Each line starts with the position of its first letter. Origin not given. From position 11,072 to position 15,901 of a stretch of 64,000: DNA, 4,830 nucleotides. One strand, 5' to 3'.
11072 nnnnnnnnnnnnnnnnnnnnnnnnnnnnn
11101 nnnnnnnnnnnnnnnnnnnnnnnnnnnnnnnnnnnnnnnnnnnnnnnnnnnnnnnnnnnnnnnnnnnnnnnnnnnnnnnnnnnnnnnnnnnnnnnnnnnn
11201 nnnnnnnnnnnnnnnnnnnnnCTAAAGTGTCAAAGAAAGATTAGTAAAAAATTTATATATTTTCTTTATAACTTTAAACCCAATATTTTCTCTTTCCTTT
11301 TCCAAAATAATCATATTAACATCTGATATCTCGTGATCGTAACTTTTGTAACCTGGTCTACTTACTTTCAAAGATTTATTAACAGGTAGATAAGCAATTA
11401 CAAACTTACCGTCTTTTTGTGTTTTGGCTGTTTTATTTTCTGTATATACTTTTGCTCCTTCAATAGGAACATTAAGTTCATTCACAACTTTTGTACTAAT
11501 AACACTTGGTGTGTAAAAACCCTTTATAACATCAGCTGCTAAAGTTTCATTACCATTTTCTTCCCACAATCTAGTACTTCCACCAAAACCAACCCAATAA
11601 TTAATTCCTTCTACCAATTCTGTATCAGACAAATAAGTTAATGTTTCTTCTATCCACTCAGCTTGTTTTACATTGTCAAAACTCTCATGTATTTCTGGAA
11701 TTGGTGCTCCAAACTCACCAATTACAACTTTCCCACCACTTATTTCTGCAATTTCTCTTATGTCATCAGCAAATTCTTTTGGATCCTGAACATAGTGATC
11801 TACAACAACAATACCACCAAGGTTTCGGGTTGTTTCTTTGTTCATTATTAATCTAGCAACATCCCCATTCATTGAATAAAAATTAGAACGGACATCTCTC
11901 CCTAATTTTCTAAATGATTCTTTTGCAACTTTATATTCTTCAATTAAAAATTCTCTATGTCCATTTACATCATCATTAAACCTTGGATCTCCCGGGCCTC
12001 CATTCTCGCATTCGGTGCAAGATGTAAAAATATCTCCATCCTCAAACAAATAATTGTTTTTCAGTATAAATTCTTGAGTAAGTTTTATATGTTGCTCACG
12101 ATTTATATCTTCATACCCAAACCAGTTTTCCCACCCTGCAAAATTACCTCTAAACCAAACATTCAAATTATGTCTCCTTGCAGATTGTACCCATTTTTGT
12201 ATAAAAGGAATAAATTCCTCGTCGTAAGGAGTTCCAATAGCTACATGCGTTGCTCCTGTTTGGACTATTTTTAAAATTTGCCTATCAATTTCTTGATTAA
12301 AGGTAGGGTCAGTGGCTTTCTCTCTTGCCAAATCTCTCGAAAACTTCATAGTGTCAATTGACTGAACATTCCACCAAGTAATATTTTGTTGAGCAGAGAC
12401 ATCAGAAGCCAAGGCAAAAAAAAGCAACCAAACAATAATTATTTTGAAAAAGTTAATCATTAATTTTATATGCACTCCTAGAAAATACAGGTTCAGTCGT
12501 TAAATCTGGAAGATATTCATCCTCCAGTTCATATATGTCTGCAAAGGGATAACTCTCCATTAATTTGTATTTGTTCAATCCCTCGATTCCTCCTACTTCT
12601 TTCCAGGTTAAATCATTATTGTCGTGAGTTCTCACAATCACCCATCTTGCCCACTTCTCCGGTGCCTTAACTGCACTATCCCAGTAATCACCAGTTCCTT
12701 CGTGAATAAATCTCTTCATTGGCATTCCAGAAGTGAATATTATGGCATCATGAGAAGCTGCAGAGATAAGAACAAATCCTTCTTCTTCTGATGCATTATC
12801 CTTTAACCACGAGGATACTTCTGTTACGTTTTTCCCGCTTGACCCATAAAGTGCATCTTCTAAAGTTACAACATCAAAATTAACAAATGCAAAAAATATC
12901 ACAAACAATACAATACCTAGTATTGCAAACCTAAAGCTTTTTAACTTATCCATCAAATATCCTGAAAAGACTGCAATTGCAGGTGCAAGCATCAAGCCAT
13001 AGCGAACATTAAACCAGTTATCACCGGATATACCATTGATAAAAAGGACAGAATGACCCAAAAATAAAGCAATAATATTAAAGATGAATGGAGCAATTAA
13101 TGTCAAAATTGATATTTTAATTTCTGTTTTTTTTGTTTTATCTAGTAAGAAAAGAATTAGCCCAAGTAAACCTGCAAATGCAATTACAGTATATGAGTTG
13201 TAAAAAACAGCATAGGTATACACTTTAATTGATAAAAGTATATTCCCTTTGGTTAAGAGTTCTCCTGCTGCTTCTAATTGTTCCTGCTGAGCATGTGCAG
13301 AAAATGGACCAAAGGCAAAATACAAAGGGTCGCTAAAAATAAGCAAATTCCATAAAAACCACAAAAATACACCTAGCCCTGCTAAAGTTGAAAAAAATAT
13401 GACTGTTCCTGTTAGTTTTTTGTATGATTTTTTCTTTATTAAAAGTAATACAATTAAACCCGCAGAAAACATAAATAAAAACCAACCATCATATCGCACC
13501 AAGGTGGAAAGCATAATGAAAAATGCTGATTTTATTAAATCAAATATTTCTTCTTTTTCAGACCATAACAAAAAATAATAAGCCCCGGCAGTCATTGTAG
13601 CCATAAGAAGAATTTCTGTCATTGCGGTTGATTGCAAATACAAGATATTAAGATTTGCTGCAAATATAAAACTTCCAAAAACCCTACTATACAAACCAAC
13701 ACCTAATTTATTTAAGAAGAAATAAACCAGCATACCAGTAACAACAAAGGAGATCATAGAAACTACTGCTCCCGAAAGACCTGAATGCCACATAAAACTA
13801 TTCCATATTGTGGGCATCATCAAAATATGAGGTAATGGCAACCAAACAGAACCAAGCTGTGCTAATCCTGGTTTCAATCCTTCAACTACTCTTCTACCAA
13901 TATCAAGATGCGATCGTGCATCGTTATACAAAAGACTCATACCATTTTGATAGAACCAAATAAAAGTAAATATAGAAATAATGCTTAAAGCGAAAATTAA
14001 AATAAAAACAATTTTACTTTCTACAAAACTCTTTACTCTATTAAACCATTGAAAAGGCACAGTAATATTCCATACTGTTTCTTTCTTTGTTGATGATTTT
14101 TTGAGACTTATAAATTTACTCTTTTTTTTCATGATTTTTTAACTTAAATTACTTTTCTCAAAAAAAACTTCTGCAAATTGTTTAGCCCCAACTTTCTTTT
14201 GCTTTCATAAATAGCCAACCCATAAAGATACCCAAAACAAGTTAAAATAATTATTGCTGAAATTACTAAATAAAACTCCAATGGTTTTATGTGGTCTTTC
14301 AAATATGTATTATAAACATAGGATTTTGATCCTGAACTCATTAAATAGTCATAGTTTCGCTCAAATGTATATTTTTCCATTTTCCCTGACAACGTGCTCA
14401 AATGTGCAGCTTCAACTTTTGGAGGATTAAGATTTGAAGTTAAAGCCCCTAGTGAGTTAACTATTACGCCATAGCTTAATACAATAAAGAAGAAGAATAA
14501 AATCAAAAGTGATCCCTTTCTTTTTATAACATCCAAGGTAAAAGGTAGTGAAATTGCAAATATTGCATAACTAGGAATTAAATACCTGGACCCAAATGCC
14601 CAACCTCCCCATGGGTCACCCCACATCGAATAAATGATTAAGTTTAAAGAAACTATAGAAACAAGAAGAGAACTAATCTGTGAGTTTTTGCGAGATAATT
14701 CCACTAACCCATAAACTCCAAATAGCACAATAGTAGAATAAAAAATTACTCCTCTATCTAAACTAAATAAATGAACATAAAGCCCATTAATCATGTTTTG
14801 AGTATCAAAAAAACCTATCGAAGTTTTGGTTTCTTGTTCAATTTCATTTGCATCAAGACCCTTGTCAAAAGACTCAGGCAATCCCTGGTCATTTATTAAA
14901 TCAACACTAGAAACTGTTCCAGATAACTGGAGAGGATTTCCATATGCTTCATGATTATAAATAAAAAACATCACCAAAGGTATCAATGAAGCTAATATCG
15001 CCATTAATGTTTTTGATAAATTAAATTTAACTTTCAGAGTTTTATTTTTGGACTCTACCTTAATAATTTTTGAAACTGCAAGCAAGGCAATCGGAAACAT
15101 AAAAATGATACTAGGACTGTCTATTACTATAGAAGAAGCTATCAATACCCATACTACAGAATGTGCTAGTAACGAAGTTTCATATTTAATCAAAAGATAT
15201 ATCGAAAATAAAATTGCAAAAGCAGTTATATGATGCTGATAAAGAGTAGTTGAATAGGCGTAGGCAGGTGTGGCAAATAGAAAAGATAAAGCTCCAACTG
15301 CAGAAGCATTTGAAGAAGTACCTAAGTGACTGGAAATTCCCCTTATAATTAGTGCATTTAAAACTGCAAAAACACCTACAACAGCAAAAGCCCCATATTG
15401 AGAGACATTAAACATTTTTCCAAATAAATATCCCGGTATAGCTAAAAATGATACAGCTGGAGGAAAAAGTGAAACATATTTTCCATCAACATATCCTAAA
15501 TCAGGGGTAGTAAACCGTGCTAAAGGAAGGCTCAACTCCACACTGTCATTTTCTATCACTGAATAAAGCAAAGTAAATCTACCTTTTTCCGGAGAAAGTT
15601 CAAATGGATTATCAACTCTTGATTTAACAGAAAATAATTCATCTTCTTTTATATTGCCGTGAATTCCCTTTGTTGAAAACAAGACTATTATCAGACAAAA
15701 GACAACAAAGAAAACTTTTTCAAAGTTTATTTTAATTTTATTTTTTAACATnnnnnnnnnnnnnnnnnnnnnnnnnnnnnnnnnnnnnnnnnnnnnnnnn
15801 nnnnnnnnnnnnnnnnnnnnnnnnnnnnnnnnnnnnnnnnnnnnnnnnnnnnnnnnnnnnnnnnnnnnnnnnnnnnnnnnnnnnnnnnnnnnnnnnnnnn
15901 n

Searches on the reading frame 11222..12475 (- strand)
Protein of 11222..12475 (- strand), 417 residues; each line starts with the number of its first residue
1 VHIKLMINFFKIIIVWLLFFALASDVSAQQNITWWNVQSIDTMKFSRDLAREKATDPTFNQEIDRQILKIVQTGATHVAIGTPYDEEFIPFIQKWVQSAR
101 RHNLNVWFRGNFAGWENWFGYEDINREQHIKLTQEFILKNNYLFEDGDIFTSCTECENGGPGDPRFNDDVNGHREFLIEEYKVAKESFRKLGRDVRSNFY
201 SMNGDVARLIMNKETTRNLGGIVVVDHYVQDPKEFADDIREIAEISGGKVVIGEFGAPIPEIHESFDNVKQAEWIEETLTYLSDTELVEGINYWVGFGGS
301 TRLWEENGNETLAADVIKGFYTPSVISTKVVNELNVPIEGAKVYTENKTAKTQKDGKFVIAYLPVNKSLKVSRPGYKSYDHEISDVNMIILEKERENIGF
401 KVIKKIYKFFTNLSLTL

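Call 9: search_protein_families(library=pfam, proteins=[window:11222-12475:-], max_evalue=0.001)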
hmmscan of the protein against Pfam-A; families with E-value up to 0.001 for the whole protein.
window:11222-12475:- (417 aa): 2 families
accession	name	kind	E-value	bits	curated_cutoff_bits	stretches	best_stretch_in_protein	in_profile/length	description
PF13620.12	CarboxypepD_reg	-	3.5e-07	30.9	32.3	1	326-381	2-64/82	Carboxypeptidase regulatory-like domain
PF13715.12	CarbopepD_reg_2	-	4.8e-05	23.7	32.2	1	329-384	4-63/88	CarboxypepD_reg-like domain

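Call 37: search_solved_structures(query=A5, max_evalue=1)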
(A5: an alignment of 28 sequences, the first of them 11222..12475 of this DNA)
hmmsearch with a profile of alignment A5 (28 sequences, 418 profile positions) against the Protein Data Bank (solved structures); distinct sequences matched with E-value up to 1: 4.
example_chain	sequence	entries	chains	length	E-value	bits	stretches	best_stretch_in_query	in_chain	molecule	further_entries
6ncy_A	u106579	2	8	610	0.024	16.7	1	219-327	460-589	Beta-glucuronidase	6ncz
5xrw_C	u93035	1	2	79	0.16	14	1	211-270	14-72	FliY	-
2vg2_A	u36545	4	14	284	0.53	12.2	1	283-313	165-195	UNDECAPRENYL PYROPHOSPHATE SYNTHETASE | Decaprenyl diphosphate synthase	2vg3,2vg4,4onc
6ime_A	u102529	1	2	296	0.57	12.1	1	283-313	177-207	Decaprenyl diphosphate synthase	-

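Call 59: search_protein_families(library=ncbifam, proteins=[window:11222-12475:-], max_evalue=0.00001)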
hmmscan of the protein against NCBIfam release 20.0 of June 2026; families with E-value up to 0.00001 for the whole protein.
window:11222-12475:- (417 aa): 0 families

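Call 74: search_protein_families(library=pfam, alignment_id=A5, max_evalue=0.05)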
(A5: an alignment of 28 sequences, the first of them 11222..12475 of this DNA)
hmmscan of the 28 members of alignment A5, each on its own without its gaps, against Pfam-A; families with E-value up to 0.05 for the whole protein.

A. member 1, window:11222-12475:- (417 aa): 2 families
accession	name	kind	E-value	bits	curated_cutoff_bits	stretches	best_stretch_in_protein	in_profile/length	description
PF13620.12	CarboxypepD_reg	-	3.5e-07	30.9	32.3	1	326-381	2-64/82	Carboxypeptidase regulatory-like domain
PF13715.12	CarbopepD_reg_2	-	4.8e-05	23.7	32.2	1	329-384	4-63/88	CarboxypepD_reg-like domain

B. families by the number of members that match (of 28 scanned): 9 families
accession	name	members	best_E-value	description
PF13620.12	CarboxypepD_reg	13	1.8e-11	Carboxypeptidase regulatory-like domain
PF13715.12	CarbopepD_reg_2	11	2.7e-09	CarboxypepD_reg-like domain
PF15976.11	CooC_C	6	0.0026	CS1-pili formation C-terminal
PF11790.14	Glyco_hydro_cc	4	0.00081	Glycosyl hydrolase catalytic core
PF16371.11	MetallophosN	2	0.0083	N terminal of Calcineurin-like phosphoesterase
PF24151.2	ArlX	1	0.00042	ArlX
PF16373.10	DUF4985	1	0.027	Domain of unknown function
PF25020.1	TTR_TEN1-4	1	0.034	Teneurin TTR-like domain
PF24065.1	REV3_N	1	0.04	DNA polymerase zeta catalytic subunit, N-terminal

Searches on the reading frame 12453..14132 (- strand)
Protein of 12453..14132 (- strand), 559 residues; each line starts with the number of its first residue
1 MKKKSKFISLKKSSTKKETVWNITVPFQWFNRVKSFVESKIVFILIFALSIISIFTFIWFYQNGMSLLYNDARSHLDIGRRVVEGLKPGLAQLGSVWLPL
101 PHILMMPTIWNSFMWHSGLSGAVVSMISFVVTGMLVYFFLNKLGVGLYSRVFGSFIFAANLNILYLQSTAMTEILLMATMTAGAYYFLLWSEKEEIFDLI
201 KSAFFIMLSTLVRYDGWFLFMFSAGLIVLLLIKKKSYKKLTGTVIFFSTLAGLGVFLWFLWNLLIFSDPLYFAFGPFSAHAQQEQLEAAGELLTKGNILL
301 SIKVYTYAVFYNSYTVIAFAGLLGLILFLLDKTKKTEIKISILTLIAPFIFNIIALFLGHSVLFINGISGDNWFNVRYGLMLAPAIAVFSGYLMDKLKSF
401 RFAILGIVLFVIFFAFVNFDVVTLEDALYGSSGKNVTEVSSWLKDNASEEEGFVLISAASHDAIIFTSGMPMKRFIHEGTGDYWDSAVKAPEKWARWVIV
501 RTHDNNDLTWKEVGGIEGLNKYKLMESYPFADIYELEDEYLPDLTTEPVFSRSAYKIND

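Call 9: search_protein_families(library=pfam, proteins=[window:12453-14132:-], max_evalue=0.001)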
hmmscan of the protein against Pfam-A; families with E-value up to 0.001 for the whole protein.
window:12453-14132:- (559 aa): 0 families

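Call 10: search_protein_families(library=pfam, proteins=[window:12453-14132:-], max_evalue=10)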
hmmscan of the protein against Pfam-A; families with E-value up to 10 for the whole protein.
window:12453-14132:- (559 aa): 0 families

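Call 35: search_solved_structures(query=A3, max_evalue=1)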
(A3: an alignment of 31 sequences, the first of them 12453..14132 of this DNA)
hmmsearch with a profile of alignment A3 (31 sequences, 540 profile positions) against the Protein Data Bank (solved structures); distinct sequences matched with E-value up to 1: 0.

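Call 38: search_protein_families(library=pfam, alignment_id=A3, max_evalue=0.05)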
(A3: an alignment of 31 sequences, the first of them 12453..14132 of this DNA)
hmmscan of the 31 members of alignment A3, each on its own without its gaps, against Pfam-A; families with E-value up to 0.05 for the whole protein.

A. member 1, window:12453-14132:- (559 aa): 0 families

B. families by the number of members that match (of 31 scanned): 6 families
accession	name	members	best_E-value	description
PF13231.12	PMT_2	8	2.6e-08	Dolichyl-phosphate-mannose-protein mannosyltransferase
PF02366.24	PMT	3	0.00018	Dolichyl-phosphate-mannose-protein mannosyltransferase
PF22041.1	GST_C_7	1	0.00088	Glutathione S-transferase, C-terminal domain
PF11992.13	TgpA_N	1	0.0014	TgpA N-terminal domain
PF11060.13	DUF2861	1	0.017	Protein of unknown function (DUF2861)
PF11084.13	DUF2621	1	0.018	Protein of unknown function (DUF2621)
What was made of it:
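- On GT-C glycosyltransferases (for neighbour w559): 8/31 orthologues hit PMT_2 (call 38).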

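Call 55: find_homologous_proteins(query=window:12456-14132:-, max_evalue=0.00001)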
Query window:12456-14132:- (559 aa): 2110 proteins with E <= 0.00001 among 8000 candidates; the best 120 are listed.
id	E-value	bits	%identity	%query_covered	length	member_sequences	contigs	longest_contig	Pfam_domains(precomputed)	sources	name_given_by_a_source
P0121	0.0e+0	1232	100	100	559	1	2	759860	-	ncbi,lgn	-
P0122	2.4e-233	794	65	95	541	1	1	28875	-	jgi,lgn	-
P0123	6.9e-231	786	65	91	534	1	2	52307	-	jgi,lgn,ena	-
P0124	5.6e-229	780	63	96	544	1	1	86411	-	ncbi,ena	-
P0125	1.3e-228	779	65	93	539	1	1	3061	-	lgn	-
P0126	1.5e-228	778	66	89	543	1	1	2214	-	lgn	-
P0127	5.8e-228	776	64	95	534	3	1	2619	-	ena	-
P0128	6.6e-228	776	63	96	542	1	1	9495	-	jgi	jgi:hypothetical protein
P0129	8.3e-228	776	64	95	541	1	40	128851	-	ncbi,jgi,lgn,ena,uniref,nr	ncbi:hypothetical protein A2962_03215 [Candidatus Woesebacteria bacterium RIFCSPLOWO2_01_FULL_39_61]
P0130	1.7e-227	775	64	95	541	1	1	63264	-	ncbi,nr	ncbi:hypothetical protein A3H19_05720 [Candidatus Woesebacteria bacterium RIFCSPLOWO2_12_FULL_39_9]|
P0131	2.5e-227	774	63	95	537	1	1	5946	-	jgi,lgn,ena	-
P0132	3.0e-227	774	63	95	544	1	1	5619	-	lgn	-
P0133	3.8e-227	774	64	95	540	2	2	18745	-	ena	-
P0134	4.3e-227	774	62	97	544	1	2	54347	-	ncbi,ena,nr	ncbi:hypothetical protein IH980_03585 [Patescibacteria group bacterium]|nr:hypothetical protein [Pat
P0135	6.8e-227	773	63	95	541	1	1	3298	-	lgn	-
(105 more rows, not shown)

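Call 65: find_encoding_contigs(protein=P0121, flank=10000, max_places=4)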
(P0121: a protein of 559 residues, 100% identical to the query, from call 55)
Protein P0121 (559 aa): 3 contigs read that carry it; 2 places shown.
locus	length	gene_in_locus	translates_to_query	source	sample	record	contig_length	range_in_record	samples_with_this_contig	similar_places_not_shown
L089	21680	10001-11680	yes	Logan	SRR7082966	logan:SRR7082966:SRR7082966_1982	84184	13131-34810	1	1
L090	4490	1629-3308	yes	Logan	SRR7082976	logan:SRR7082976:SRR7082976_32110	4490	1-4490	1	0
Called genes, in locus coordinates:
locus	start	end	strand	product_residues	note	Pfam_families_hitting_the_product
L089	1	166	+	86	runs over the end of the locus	-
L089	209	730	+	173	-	PF04308:RNaseH_like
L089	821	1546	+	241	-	PF00483:NTP_transferase, PF12804:NTP_transf_3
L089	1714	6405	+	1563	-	PF00535:Glycos_transf_2, PF13641:Glyco_tranf_2_3, PF00535:Glycos_transf_2, PF13632:Glyco_trans_2_3, PF13439:Glyco_transf_4, PF13579:Glyco_trans_4_4, PF20706:GT4-conflict, PF00534:Glycos_transf_1, +2 more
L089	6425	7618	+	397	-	PF13439:Glyco_transf_4, PF20706:GT4-conflict, PF00534:Glycos_transf_1, PF13692:Glyco_trans_1_4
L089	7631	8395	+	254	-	PF02585:PIG-L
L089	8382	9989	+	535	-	-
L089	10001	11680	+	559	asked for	-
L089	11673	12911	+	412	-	PF13620:CarboxypepD_reg (weak)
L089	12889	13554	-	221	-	PF01746:tRNA_m1G_MT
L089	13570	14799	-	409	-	PF12704:MacB_PCD, PF02687:FtsX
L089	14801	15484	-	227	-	PF02463:SMC_N (faint), PF00005:ABC_tran, PF13304:AAA_21 (faint)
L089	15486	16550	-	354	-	PF25990:Beta-barrel_YknX (faint), PF25967:RND-MFP_C (weak), PF25989:YknX_C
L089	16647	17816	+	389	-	PF00535:Glycos_transf_2, PF04138:GtrA_DPMS_TM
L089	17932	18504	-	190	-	-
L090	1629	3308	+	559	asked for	-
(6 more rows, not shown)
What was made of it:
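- Checked: The neighbouring gene is identical on a 760-kb NCBI contig and in run SRR7082976 (calls 55, 65).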

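Call 66: predict_structure(alignment_id=A7)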
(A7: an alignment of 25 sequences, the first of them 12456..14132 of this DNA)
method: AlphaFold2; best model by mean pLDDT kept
length: 559 residues; sequences in the alignment: 25
mean_pLDDT: 76.4   pTM: 0.75
mean pLDDT of the five models: 76.4, 74.3, 72.3, 72.2, 72.0
residues with pLDDT >= 90: 198; 70-90: 164; 50-70: 118; < 50: 79
segments of 3 or more residues with pLDDT < 50: 1-15, 17-22, 66-70, 80-96, 279-289, 429-434, 551-559
pLDDT, mean of each block of 10 residues (from residue 1): 40 48 60 82 95 88 55 50 43 52 61 59 86 97 94 94 73 87 97 94 95 85 94 84 93 88 72 55 47 81 88 89 96 93 92 83 59 59 95 95 93 83 53 56 86 75 61 70 81 90 67 74 82 90 80 36
secondary structure, 60 per line:
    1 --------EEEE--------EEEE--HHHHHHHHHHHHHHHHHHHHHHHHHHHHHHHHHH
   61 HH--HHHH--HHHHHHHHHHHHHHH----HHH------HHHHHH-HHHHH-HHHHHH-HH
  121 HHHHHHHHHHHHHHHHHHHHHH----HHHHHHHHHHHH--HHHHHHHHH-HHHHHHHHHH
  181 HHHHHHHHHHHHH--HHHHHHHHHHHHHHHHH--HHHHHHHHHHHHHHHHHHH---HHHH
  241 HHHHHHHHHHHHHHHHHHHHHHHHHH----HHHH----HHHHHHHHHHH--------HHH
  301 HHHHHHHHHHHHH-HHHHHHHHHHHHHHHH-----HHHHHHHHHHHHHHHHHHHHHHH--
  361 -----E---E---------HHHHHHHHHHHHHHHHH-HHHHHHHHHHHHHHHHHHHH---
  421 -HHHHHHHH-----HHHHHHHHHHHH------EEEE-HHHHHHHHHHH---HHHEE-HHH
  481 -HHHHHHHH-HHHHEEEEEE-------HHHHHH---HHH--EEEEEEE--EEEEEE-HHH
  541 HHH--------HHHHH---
elements in order: E9-12 E21-24 H27-62 H65-68 H71-85 H99-104 H106-110 H112-117 H119-142 H147-158 H161-169 H171-193 H196-212 H215-233 H237-266 H271-274 H279-289 H298-313 H315-330 H336-358 H380-396 H398-417 H422-429 H435-446 E453-456 H458-468 H482-489 H491-494 E495-500 H508-513 E522-528 E531-536 H538-543 H552-556
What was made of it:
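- On GT-C glycosyltransferases (for neighbour w559): AF2 model with pLDDT 76.4 (call 66).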

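Call 69: fold_search(model_id=the predicted structure, library=pdb)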
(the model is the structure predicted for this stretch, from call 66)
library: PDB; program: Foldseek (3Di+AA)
matches with E <= 10: 162; with E <= 0.001: 13
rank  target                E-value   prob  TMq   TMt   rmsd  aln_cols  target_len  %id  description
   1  8b6l_I                4.3e-06  1.00  0.51  0.43  12.7       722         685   12  Subtomogram average of the human Sec61-TRAP-OSTA-translocon (released 2022-12-07)
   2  9n9j_I                5.6e-06  1.00  0.48  0.40  12.4       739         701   12  Structure of a GRP94 folding intermediate engaged with a CCDC134- and FKBP11-bound secretory translocon (released 2025-11-19)
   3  6gxc_A                1.4e-05  1.00  0.49  0.40   9.2       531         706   14  Bacterial oligosaccharyltransferase PglB in complex with an inhibitory peptide and a reactive lipid-linked oligosaccha (released 2018-11-14)
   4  6s7t_A                2.5e-05  1.00  0.46  0.39  12.6       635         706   11  Cryo-EM structure of human oligosaccharyltransferase complex OST-B (released 2019-12-18)
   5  8agc_A                2.8e-05  1.00  0.49  0.41  12.1       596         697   12  Structure of yeast oligosaccharylransferase complex with lipid-linked oligosaccharide and non-acceptor peptide bound (released 2022-12-07)
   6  8pn9_A                3.0e-05  1.00  0.49  0.44  12.5       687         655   11  Structure of human oligosaccharyltransferase OST-A complex bound to NGI-1 (released 2024-05-08)
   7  5ogl_A                4.1e-05  1.00  0.48  0.39   9.2       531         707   14  Structure of bacterial oligosaccharyltransferase PglB in complex with an acceptor peptide and an lipid-linked oligosac (released 2017-10-25)
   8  9s6t_A                5.3e-05  1.00  0.50  0.57   7.0       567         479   12  Ternary cryo-EM structure of chicken ALG12 with Dol25-PP-GlcNAc2Man7, Dol25-P-Man, and Fab (released 2026-03-18)
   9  6s7o_A                6.3e-05  1.00  0.50  0.44  13.2       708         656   12  Cryo-EM structure of human oligosaccharyltransferase complex OST-A (released 2019-12-18)
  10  5ezm                  7.4e-05  1.00  0.46  0.47   8.0       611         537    9  Crystal Structure of ArnT from Cupriavidus metallidurans in the apo state (released 2016-02-17)
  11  5f15                  1.1e-04  1.00  0.49  0.51  10.1       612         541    9  Crystal Structure of ArnT from Cupriavidus metallidurans bound to Undecaprenyl phosphate (released 2016-02-17)
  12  3rce_A                1.2e-04  1.00  0.47  0.40   8.8       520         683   14  Bacterial oligosaccharyltransferase PglB (released 2011-06-15)
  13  7zlh_A                1.9e-04  1.00  0.41  0.37  11.2       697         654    9  Cryo-EM structure of C-mannosyltransferase CeDPY19, in apo state, bound to CMT2-Fab and anti-Fab nanobody (released 2023-01-11)
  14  9s6s_A                1.9e-03  1.00  0.45  0.46  12.5       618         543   10  Ternary cryo-EM structure of human ALG9 with Dol25-PP-GlcNAc2Man6, Dol25-P-Man and Fab (released 2026-03-18)
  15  9s6u_A                2.1e-03  1.00  0.45  0.46   7.3       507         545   10  Ternary cryo-EM structure of human ALG9 with Dol25-PP-GlcNAc2Man8, Dol25-P-Man and Fab (released 2026-03-18)
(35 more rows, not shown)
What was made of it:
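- On GT-C glycosyltransferases (for neighbour w559): The top 36 Foldseek hits are almost all GT-C enzymes (call 69).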

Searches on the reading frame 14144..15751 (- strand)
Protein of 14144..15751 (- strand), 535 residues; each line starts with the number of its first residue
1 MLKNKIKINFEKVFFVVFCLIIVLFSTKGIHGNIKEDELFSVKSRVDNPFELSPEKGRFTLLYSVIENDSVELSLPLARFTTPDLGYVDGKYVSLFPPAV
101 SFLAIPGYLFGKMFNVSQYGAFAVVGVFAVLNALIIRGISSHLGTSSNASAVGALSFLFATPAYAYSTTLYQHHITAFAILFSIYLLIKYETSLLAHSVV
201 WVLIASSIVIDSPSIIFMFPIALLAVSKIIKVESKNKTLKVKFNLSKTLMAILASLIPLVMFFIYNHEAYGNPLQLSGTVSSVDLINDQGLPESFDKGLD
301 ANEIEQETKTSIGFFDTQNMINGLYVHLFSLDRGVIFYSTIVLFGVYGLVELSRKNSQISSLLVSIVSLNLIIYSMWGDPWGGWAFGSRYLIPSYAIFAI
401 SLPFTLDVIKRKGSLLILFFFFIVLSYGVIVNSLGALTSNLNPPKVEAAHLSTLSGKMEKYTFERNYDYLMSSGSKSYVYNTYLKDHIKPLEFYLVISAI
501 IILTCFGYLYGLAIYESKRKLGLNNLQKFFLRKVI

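Call 9: search_protein_families(library=pfam, proteins=[window:14144-15751:-], max_evalue=0.001)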
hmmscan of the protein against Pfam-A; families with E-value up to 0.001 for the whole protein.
window:14144-15751:- (535 aa): 0 families

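Call 10: search_protein_families(library=pfam, proteins=[window:14144-15751:-], max_evalue=10)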
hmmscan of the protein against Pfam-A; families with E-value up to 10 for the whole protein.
window:14144-15751:- (535 aa): 1 family
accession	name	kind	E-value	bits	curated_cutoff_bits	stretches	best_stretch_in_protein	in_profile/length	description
PF12823.12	DUF3817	-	0.65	11.2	27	1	239-264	54-79/85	Domain of unknown function (DUF3817)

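Call 36: search_solved_structures(query=A4, max_evalue=1)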
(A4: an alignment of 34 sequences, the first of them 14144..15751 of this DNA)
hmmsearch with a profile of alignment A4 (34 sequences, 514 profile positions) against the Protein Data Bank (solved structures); distinct sequences matched with E-value up to 1: 0.

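Call 39: search_protein_families(library=pfam, alignment_id=A4, max_evalue=0.05)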
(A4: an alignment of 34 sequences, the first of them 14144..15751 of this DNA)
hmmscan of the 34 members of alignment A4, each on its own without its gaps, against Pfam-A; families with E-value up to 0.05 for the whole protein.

A. member 1, window:14144-15751:- (535 aa): 0 families

B. families by the number of members that match (of 34 scanned): 9 families
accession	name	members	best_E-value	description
PF13231.12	PMT_2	5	5.4e-06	Dolichyl-phosphate-mannose-protein mannosyltransferase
PF06271.18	RDD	1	1.6e-05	RDD family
PF24677.1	DUF7657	1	0.00096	Domain of unknown function (DUF7657)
PF03203.19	MerC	1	0.003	MerC mercury resistance protein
PF14985.11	TM140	1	0.014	TM140 protein family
PF18910.5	DUF5665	1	0.015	Domain of unknown function (DUF5665)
PF01124.23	MAPEG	1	0.015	MAPEG family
PF11190.13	DUF2976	1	0.023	Protein of unknown function (DUF2976)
PF21844.1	DUF6903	1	0.028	Family of unknown function (DUF6903)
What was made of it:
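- w535's GT-C assignment rests on 5 of 34 orthologues hitting PMT_2 (call 39). w417's hydrolase assignment is weak (best E-value 8e-4, call 74). Two PMT_2-like GT-C enzymes (calls 38, 39, 69).
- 14144..15751 (-): w535, a polytopic GT-C-like (PMT_2-like) glycosyltransferase. Its presence tracks that of module D. 5/34 orthologues hit PMT_2 (best 5.4e-6, call 39).
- On GT-C glycosyltransferases (for neighbour w535): 5/34 orthologues hit PMT_2, best 5.4e-6 (call 39).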
